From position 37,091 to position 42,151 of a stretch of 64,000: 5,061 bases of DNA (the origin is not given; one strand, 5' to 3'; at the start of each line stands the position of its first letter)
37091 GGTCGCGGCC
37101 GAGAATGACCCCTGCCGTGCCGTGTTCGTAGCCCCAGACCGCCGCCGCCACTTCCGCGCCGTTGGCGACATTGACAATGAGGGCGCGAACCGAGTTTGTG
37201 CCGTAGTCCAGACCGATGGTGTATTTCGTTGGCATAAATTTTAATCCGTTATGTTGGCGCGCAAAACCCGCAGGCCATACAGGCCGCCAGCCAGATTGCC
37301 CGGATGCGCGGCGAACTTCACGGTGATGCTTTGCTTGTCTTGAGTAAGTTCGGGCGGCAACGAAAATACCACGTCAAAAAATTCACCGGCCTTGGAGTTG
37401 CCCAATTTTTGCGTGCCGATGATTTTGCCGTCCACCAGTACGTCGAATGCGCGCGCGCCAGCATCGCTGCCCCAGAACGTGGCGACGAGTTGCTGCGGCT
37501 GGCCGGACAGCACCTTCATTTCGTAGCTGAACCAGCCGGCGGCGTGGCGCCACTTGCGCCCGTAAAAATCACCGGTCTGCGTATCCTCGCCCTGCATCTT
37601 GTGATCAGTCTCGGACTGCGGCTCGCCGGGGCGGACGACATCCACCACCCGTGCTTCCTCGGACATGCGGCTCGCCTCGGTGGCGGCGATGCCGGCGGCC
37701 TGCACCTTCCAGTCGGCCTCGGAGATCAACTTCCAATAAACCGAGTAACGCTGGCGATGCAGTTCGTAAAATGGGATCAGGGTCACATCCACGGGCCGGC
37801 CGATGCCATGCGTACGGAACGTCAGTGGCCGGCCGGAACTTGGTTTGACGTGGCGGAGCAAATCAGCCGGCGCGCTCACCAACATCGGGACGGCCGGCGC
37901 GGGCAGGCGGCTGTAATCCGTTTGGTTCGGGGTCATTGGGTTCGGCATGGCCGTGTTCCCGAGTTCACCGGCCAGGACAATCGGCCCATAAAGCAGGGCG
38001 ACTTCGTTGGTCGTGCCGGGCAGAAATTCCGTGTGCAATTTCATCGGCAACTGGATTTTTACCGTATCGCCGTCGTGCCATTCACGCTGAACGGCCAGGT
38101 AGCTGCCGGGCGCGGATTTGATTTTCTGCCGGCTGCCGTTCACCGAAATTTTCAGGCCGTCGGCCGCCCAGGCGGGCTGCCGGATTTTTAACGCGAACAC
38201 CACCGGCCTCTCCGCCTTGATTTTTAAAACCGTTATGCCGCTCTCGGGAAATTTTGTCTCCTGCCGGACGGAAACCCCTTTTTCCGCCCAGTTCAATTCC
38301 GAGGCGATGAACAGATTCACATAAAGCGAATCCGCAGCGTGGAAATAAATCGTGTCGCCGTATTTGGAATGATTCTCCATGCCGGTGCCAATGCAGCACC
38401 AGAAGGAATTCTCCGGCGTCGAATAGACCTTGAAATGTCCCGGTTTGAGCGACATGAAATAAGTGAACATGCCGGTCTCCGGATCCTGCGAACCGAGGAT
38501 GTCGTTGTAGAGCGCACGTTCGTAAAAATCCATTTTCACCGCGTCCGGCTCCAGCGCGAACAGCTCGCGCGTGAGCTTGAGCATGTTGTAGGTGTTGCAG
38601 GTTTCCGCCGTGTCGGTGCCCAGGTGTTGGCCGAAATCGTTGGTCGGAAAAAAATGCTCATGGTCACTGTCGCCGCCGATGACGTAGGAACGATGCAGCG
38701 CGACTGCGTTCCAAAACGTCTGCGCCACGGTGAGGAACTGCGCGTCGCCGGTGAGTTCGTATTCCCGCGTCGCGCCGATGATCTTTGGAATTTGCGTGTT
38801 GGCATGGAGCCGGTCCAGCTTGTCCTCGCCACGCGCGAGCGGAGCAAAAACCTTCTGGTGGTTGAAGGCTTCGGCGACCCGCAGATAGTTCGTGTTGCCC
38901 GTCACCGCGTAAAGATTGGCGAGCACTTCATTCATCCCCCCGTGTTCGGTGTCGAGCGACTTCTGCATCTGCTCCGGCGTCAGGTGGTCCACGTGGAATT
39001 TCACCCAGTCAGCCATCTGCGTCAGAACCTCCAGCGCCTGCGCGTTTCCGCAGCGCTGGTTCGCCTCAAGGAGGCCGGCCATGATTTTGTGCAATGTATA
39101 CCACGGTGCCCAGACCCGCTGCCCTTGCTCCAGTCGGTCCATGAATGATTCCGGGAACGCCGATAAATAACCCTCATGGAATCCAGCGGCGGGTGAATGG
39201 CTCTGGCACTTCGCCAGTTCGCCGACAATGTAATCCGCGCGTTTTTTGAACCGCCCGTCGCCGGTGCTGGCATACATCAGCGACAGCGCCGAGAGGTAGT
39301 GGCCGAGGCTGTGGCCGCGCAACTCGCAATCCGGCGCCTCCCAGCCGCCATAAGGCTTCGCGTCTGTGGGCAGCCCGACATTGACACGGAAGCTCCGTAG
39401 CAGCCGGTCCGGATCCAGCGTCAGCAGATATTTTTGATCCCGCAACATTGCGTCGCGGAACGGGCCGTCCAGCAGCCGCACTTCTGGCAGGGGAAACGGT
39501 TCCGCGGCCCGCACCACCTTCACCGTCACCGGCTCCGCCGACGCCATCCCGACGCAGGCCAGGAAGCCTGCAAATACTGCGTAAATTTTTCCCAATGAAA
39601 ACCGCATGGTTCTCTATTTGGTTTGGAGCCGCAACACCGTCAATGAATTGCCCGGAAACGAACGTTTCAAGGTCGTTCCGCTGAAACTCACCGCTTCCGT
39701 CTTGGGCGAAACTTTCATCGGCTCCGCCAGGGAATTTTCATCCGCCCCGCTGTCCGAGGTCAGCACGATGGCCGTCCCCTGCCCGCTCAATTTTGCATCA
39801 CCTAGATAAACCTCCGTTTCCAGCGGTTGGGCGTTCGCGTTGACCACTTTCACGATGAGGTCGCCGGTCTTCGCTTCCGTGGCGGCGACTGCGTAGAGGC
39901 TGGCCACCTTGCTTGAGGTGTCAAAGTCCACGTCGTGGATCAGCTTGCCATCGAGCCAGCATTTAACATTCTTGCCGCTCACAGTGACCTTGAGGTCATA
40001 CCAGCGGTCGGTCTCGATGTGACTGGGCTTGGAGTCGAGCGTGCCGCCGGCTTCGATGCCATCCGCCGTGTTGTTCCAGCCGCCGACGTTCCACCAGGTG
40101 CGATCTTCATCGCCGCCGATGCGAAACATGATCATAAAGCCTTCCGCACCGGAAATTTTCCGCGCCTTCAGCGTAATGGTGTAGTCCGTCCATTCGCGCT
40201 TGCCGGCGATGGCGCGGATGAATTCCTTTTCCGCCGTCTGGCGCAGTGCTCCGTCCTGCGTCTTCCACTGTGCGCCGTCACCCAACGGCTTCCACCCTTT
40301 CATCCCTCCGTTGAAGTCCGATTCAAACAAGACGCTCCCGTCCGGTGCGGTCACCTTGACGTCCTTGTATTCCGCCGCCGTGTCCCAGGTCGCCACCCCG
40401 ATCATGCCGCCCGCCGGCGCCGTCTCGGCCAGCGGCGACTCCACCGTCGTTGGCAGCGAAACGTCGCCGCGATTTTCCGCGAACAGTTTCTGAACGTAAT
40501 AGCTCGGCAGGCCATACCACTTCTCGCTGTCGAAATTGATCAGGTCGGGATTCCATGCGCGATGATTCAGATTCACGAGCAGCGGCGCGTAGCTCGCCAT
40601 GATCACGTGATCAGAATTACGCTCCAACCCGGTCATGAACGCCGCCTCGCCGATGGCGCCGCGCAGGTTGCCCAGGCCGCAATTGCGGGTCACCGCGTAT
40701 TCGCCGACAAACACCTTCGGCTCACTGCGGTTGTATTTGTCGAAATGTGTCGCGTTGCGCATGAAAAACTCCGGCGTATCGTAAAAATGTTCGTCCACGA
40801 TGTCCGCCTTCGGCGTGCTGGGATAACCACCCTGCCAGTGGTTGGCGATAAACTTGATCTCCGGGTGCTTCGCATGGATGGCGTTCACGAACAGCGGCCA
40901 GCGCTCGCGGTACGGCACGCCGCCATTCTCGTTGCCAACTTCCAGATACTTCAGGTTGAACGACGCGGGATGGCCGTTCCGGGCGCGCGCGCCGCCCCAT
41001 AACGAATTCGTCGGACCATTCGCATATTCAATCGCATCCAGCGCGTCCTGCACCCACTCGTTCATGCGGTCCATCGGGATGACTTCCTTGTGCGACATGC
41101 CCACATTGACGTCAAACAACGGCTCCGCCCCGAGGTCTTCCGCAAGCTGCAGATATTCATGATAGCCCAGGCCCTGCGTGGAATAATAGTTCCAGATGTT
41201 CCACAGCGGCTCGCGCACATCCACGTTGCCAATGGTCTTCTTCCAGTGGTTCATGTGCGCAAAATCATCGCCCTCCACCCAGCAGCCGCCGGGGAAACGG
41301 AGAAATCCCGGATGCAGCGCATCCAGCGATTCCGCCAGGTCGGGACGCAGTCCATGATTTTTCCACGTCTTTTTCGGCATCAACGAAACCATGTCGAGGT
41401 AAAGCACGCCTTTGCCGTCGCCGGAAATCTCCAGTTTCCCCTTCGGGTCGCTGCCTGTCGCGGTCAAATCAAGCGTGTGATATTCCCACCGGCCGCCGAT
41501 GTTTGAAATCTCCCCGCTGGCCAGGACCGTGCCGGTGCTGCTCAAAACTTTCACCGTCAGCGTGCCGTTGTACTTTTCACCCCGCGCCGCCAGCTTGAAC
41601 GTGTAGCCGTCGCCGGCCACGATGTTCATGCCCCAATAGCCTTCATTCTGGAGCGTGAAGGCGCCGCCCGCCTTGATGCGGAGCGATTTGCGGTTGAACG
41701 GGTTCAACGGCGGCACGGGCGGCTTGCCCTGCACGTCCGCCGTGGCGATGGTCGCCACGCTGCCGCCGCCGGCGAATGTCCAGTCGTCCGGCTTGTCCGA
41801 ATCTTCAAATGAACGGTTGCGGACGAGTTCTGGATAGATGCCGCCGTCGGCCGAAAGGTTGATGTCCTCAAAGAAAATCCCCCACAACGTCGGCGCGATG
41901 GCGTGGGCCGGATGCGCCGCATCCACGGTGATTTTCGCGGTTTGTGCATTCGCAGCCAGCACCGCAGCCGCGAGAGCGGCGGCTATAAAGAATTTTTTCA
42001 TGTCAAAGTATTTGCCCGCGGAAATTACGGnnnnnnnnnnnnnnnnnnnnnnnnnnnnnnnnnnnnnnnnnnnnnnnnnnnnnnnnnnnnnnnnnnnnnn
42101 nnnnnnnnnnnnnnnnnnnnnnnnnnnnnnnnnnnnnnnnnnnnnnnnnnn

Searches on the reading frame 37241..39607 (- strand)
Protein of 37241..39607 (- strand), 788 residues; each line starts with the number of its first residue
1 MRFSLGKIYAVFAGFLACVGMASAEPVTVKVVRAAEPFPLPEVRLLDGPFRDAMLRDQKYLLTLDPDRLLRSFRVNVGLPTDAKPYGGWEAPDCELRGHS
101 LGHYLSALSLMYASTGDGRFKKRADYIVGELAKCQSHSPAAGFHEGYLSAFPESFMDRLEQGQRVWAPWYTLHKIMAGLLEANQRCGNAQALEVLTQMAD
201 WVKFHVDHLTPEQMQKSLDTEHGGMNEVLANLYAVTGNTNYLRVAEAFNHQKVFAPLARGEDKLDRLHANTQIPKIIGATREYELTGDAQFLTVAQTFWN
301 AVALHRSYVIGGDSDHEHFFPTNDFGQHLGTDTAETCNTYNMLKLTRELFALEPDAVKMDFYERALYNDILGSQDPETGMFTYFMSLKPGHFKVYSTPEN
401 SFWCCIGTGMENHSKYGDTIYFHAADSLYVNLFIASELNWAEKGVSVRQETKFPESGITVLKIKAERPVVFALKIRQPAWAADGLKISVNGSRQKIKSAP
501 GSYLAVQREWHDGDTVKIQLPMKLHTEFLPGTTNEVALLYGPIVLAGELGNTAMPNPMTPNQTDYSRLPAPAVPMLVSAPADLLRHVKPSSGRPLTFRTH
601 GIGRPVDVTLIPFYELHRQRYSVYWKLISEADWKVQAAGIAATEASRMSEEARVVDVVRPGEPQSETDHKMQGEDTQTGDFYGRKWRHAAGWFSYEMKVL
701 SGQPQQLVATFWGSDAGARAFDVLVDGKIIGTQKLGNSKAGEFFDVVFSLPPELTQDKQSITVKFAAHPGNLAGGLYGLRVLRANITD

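Call 35: search_protein_families(library=pfam, proteins=[window:37241-39607:-], max_evalue=0.00001)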
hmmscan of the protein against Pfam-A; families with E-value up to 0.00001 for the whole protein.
window:37241-39607:- (788 aa): 4 families
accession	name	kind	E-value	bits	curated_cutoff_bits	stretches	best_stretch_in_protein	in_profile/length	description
PF07944.18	Beta-AFase-like_GH127_cat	-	1.1e-133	446.3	24.9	1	42-418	1-376/376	Beta-L-arabinofuranosidase, GH127 catalytic domain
PF20620.4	DUF6805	-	1.7e-30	106.5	27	1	651-782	3-133/133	Family of unknown function (DUF6805)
PF20736.2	Glyco_hydro127M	-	6.7e-28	97.1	24.2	1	428-522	2-95/95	Beta-L-arabinofuranosidase, GH127 middle domain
PF16375.10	DUF4986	-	9.1e-11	42.6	29.5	1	568-625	24-84/84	Domain of unknown function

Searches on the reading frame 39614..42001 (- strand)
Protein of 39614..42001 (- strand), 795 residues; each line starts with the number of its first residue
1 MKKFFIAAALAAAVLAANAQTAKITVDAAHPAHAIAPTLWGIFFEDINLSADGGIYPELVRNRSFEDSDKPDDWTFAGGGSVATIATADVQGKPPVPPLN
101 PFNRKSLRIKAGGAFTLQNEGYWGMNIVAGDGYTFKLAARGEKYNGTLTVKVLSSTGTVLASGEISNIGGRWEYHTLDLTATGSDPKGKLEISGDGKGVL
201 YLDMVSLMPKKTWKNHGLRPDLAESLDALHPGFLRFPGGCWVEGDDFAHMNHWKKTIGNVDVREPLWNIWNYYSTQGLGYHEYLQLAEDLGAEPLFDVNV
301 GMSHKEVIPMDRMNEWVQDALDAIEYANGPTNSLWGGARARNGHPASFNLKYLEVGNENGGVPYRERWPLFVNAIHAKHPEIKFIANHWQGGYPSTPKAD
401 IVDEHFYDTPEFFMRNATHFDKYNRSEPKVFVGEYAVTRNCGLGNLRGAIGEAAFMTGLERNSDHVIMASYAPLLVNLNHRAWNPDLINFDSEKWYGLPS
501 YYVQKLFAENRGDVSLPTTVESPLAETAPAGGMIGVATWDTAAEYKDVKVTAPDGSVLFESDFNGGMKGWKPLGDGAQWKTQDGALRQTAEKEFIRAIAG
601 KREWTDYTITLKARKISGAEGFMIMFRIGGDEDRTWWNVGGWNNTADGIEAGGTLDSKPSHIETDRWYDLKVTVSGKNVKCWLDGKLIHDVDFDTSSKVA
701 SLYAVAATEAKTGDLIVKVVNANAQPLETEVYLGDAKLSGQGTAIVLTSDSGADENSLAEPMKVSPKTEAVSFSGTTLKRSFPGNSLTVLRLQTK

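Call 35: search_protein_families(library=pfam, proteins=[window:39614-42001:-], max_evalue=0.00001)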
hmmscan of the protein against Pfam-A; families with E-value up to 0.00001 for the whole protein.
window:39614-42001:- (795 aa): 3 families
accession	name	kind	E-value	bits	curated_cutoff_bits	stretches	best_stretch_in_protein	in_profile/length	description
PF22848.2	ASD1_dom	-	3.8e-45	154.8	22.2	1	226-436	3-239/239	Alpha-L-arabinofuranosidase 1 domain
PF06964.18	Alpha-L-AF_C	-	2.3e-29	103.1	27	1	433-786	1-165/165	Alpha-L-arabinofuranosidase C-terminal domain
PF06439.18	3keto-disac_hyd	-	3.2e-12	47.3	26.8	1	559-697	2-157/187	3-keto-disaccharide hydrolase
